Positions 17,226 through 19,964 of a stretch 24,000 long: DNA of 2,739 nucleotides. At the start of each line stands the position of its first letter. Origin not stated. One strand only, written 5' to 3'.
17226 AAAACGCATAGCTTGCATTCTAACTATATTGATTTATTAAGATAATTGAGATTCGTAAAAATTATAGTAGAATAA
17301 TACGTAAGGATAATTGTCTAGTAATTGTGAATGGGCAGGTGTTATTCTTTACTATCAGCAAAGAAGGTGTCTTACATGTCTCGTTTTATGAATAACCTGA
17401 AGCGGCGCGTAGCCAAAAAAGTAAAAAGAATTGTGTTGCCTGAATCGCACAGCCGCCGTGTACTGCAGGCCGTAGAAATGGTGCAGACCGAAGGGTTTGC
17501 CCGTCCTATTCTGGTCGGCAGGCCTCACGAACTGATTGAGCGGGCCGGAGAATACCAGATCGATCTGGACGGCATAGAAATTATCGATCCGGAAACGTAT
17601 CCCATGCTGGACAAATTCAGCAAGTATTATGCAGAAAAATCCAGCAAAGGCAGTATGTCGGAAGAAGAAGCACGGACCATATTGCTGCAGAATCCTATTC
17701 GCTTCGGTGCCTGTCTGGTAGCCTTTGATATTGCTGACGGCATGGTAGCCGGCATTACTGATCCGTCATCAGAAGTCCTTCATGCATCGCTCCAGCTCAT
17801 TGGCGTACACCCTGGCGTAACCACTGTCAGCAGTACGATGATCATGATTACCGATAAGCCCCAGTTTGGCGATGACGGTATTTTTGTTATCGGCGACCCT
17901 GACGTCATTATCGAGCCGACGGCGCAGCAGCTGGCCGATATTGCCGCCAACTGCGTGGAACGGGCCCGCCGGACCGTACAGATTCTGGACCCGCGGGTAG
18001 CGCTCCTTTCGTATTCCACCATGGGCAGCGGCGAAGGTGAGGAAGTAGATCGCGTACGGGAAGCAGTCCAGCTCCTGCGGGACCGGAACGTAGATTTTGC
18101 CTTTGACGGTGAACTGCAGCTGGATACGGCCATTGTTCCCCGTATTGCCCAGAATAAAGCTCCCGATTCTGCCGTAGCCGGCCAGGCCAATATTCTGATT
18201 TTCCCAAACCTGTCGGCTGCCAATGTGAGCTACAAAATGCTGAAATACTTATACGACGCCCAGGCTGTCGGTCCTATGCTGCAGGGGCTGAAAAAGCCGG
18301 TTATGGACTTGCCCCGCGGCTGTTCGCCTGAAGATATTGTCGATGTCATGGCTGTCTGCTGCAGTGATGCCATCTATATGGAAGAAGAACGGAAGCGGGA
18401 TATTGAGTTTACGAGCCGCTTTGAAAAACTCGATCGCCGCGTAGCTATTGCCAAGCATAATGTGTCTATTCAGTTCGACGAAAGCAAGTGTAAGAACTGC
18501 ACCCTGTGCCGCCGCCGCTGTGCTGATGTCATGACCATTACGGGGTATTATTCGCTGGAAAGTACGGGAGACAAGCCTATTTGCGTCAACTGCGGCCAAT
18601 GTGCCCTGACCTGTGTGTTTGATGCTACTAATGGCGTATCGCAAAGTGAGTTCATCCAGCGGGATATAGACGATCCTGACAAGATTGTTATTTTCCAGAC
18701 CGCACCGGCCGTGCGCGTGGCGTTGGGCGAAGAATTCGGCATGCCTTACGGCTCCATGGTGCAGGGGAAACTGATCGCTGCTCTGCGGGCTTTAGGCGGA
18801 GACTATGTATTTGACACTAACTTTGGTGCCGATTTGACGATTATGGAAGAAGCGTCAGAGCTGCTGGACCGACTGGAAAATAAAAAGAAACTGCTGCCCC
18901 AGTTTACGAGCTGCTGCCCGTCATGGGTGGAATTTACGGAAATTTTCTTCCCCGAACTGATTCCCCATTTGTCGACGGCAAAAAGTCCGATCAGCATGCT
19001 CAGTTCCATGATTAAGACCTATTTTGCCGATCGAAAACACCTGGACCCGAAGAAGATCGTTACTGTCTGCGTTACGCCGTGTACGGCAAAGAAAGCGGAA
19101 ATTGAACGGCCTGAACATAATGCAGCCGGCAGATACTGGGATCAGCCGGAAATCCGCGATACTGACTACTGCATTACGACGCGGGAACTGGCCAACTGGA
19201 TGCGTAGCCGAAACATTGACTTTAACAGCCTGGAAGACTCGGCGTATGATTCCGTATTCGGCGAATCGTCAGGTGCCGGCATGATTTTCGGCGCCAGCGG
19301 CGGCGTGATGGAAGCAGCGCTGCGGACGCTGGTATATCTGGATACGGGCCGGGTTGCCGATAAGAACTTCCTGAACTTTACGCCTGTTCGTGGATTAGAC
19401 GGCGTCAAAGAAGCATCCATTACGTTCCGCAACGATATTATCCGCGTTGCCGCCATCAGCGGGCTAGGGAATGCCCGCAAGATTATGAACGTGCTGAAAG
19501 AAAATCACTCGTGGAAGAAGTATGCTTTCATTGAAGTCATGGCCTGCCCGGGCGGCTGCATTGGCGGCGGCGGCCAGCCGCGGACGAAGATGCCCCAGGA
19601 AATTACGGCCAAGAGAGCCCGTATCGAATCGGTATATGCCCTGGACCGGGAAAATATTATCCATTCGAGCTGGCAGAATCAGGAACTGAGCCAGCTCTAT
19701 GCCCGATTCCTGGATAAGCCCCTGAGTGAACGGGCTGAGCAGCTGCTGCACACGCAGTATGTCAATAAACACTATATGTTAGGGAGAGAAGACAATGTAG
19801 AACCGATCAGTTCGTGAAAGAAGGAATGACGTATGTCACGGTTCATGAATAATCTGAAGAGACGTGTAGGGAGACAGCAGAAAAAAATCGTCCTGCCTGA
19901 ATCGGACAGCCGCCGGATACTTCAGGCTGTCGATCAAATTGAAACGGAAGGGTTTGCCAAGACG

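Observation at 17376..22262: Tandem pair of phosphotransacetylase-[FeFe]-hydrogenase fusion genes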

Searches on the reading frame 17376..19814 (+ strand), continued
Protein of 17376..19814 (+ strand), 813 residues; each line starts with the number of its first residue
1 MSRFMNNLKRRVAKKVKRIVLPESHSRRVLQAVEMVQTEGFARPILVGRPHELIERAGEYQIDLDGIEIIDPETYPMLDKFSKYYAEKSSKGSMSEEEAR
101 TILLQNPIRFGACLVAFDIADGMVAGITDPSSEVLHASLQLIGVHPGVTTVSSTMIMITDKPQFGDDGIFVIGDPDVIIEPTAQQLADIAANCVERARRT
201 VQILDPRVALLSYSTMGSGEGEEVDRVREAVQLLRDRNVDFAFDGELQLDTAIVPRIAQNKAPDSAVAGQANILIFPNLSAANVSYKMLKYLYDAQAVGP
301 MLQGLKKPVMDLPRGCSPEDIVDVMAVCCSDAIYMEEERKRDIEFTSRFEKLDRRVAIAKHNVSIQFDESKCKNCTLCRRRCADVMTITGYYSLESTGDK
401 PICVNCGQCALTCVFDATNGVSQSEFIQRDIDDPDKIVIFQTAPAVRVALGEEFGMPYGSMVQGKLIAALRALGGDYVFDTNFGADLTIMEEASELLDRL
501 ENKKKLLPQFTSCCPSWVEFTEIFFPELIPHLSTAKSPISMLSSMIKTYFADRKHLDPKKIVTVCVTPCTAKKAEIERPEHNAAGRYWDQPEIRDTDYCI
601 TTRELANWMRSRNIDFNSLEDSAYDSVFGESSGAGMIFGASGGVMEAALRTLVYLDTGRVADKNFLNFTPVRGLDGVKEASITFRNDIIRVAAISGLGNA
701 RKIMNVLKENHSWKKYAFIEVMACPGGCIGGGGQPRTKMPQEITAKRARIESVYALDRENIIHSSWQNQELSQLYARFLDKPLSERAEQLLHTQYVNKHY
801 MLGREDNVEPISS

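Call 62: search_protein_families(library=pfam, proteins=[L016:767-2221:+, L016:2241-2849:+, L016:2923-4422:+, L016:4599-5363:+, L016:5550-6044:-, L016:9721-10857:+], max_evalue=0.00001)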
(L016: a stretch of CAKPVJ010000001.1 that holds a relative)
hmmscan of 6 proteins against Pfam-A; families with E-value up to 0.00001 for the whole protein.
L016:767-2221:+ (485 aa): 2 families
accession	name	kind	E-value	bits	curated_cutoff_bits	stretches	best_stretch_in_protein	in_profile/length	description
PF00939.25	Na_sulph_symp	-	4.5e-90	303.4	27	1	6-484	3-471/472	Sodium:sulfate symporter transmembrane region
PF03600.22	CitMHS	-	2.3e-26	93.2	31.9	1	45-413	2-324/336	Citrate transporter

L016:2241-2849:+ (203 aa): 1 family
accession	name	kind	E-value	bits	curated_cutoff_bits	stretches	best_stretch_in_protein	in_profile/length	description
PF25084.1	LbH_EIF2B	-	4.4e-08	33.5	54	0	90-158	4-72/105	EIF2B subunit epsilon LbH domain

L016:2923-4422:+ (500 aa): 2 families
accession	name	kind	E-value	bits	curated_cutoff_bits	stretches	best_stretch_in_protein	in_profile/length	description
PF13336.12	AcetylCoA_hyd_C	-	6.6e-47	159.7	23.7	1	319-465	1-153/154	Acetyl-CoA hydrolase/transferase C-terminal domain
PF02550.21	AcetylCoA_hydro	-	3.7e-30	105.9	24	1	15-218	8-198/198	Acetyl-CoA hydrolase/transferase N-terminal domain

L016:4599-5363:+ (255 aa): 2 families
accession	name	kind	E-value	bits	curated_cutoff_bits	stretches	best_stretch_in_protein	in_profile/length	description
PF04397.21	LytTR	-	2.5e-25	89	22.6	1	156-253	3-97/98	LytTr DNA-binding domain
PF00072.30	Response_reg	-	4.5e-23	82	30.2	1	13-122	2-110/111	Response regulator receiver domain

L016:5550-6044:- (164 aa): 0 families

L016:9721-10857:+ (379 aa): 4 families
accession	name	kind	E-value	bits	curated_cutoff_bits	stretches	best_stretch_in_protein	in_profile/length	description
PF00441.29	Acyl-CoA_dh_1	-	2.1e-48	164.7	22.4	1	229-376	1-148/150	Acyl-CoA dehydrogenase, C-terminal domain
PF02771.21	Acyl-CoA_dh_N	-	2.9e-29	102.1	22.9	1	6-110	1-106/113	Acyl-CoA dehydrogenase, N-terminal domain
PF02770.24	Acyl-CoA_dh_M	-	1.9e-28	98.9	33.3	1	120-217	1-97/97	Acyl-CoA dehydrogenase, middle domain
PF08028.16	Acyl-CoA_dh_2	-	5.4e-23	82.2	22.7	1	246-366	3-133/134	Acyl-CoA dehydrogenase, C-terminal domain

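Call 70: find_encoding_contigs(protein=P0015, flank=6000, max_places=4)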
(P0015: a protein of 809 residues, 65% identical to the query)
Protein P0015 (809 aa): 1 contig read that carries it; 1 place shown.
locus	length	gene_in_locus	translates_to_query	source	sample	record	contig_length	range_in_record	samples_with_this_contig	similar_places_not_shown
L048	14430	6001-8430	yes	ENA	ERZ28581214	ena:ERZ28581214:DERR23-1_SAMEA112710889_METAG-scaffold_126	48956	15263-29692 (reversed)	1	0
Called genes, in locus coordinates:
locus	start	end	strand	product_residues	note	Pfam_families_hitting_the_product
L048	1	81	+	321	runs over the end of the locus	PF01073:3Beta_HSD, PF01370:Epimerase, PF04321:RmlD_sub_bind (faint), PF07993:NAD_binding_4 (faint), PF16363:GDP_Man_Dehyd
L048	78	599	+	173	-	PF08645:PNK3P, PF13419:HAD_2 (weak), PF13242:Hydrolase_like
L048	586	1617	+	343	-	PF01075:Glyco_transf_9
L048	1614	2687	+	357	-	PF01075:Glyco_transf_9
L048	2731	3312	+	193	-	PF13505:OMP_b-brl, PF13609:Porin_4 (weak)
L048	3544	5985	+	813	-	PF01515:PTA_PTB, PF02906:Fe_hyd_lg_C, PF02256:Fe_hyd_SSU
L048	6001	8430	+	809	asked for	PF01515:PTA_PTB, PF02906:Fe_hyd_lg_C, PF02256:Fe_hyd_SSU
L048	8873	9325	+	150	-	PF03061:4HBT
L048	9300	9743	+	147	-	PF03061:4HBT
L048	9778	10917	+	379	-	PF02771:Acyl-CoA_dh_N, PF02770:Acyl-CoA_dh_M, PF00441:Acyl-CoA_dh_1, PF08028:Acyl-CoA_dh_2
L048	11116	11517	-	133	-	-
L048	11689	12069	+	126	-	PF01409:tRNA-synt_2d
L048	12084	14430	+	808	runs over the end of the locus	PF01588:tRNA_bind, PF03483:B3_4, PF03484:B5, PF17759:tRNA_synthFbeta, PF03147:FDX-ACB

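Call 72: find_encoding_contigs(protein=P0016, flank=7000, max_places=1)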
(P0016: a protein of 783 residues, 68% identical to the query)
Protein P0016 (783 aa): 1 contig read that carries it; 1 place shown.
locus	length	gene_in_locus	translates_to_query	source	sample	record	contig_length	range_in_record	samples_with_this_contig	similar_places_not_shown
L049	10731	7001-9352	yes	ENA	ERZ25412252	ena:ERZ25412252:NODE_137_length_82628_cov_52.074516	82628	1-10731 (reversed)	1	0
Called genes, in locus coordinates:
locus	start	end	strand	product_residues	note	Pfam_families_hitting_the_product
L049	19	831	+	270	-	PF19293:CdaA_N, PF02457:DAC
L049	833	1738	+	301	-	PF07949:YbbR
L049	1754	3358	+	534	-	PF28550:DUF8436, PF01266:DAO (faint), PF07992:Pyr_redox_2 (faint), PF13450:NAD_binding_8 (weak), PF21688:FAD-depend_C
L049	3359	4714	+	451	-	PF02878:PGM_PMM_I, PF02879:PGM_PMM_II, PF02880:PGM_PMM_III, PF00408:PGM_PMM_IV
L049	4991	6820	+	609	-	PF13522:GATase_6, PF13537:GATase_7, PF01380:SIS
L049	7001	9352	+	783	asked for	PF01515:PTA_PTB, PF02906:Fe_hyd_lg_C, PF02256:Fe_hyd_SSU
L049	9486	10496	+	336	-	PF01515:PTA_PTB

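Call 73: find_encoding_contigs(protein=P0013, flank=7000, max_places=1)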
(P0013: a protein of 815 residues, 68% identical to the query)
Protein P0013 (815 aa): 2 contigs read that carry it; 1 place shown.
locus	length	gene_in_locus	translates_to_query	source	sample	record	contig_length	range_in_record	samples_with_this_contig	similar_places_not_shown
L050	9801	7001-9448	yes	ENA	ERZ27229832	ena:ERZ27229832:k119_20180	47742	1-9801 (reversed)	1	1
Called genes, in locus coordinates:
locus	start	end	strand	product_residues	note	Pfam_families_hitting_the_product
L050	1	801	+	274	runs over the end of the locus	PF19293:CdaA_N, PF02457:DAC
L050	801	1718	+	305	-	PF07949:YbbR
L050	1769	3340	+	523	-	PF28550:DUF8436, PF01266:DAO (faint), PF01593:Amino_oxidase (faint), PF07992:Pyr_redox_2 (faint), PF13450:NAD_binding_8 (weak), PF21688:FAD-depend_C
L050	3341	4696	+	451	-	PF02878:PGM_PMM_I, PF02879:PGM_PMM_II, PF02880:PGM_PMM_III, PF00408:PGM_PMM_IV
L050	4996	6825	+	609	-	PF13522:GATase_6, PF13537:GATase_7, PF01380:SIS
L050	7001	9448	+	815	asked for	PF01515:PTA_PTB, PF02906:Fe_hyd_lg_C, PF02256:Fe_hyd_SSU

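Call 74: find_encoding_contigs(protein=P0019, flank=7000, max_places=1)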
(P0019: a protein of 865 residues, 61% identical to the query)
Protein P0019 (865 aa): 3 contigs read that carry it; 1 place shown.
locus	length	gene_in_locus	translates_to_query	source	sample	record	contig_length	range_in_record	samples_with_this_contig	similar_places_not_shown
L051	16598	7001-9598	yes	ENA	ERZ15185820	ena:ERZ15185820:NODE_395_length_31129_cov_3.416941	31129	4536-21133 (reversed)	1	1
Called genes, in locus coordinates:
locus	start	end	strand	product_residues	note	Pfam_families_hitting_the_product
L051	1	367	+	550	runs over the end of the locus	PF09925:DUF2157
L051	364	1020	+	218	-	-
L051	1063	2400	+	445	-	-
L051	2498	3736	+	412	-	PF00753:Lactamase_B, PF19583:ODP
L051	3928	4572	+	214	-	-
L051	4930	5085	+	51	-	-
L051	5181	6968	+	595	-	PF14903:WG_beta_rep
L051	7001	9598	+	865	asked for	PF01515:PTA_PTB, PF02906:Fe_hyd_lg_C, PF02256:Fe_hyd_SSU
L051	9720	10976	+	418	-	PF04055:Radical_SAM (weak), PF12836:HHH_3 (faint)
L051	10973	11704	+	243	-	PF13566:DUF4130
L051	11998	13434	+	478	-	PF00206:Lyase_1, PF10415:FumaraseC_C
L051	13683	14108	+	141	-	PF09148:DUF1934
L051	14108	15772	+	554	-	PF03485:Arg_tRNA_synt_N, PF00750:tRNA-synt_1d, PF09334:tRNA-synt_1g (faint), PF05746:DALR_1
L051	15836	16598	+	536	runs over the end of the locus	PF06418:CTP_synth_N, PF00117:GATase, PF07722:Peptidase_C26 (weak)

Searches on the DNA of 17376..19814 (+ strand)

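Call 56: search_rna_families(sources=[L015, L016, L046, L003, L009, L014, L004, L047], threshold=gathering)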
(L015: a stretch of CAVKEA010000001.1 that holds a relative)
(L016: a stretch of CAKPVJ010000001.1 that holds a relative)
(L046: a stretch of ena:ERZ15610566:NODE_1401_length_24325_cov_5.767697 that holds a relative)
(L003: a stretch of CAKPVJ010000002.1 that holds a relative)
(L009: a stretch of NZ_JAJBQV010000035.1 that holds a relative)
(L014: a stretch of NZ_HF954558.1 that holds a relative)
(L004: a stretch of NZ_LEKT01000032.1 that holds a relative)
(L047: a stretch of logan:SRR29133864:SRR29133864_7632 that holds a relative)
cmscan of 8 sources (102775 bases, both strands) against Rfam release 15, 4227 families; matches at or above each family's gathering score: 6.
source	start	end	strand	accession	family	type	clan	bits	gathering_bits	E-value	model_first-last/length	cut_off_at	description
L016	8472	8677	+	RF03072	raiA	Cis-reg; riboswitch;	-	177.3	101.3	8.3e-45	1-209/209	no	raiA RNA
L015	8472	8677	+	RF03072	raiA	Cis-reg; riboswitch;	-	175.8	101.3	2.2e-44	1-209/209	no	raiA RNA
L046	3409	3625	+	RF03072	raiA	Cis-reg; riboswitch;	-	153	101.3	5.6e-38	1-209/209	no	raiA RNA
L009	3740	3889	+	RF00234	glmS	Cis-reg; riboswitch;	-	85.9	37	3.8e-18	1-167/167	no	glmS glucosamine-6-phosphate activated ribozyme aptamer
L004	3712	3863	+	RF00234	glmS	Cis-reg; riboswitch;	-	82.9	37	2.4e-17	1-167/167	no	glmS glucosamine-6-phosphate activated ribozyme aptamer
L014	3811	3964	+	RF00234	glmS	Cis-reg; riboswitch;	-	82.8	37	2.6e-17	1-167/167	no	glmS glucosamine-6-phosphate activated ribozyme aptamer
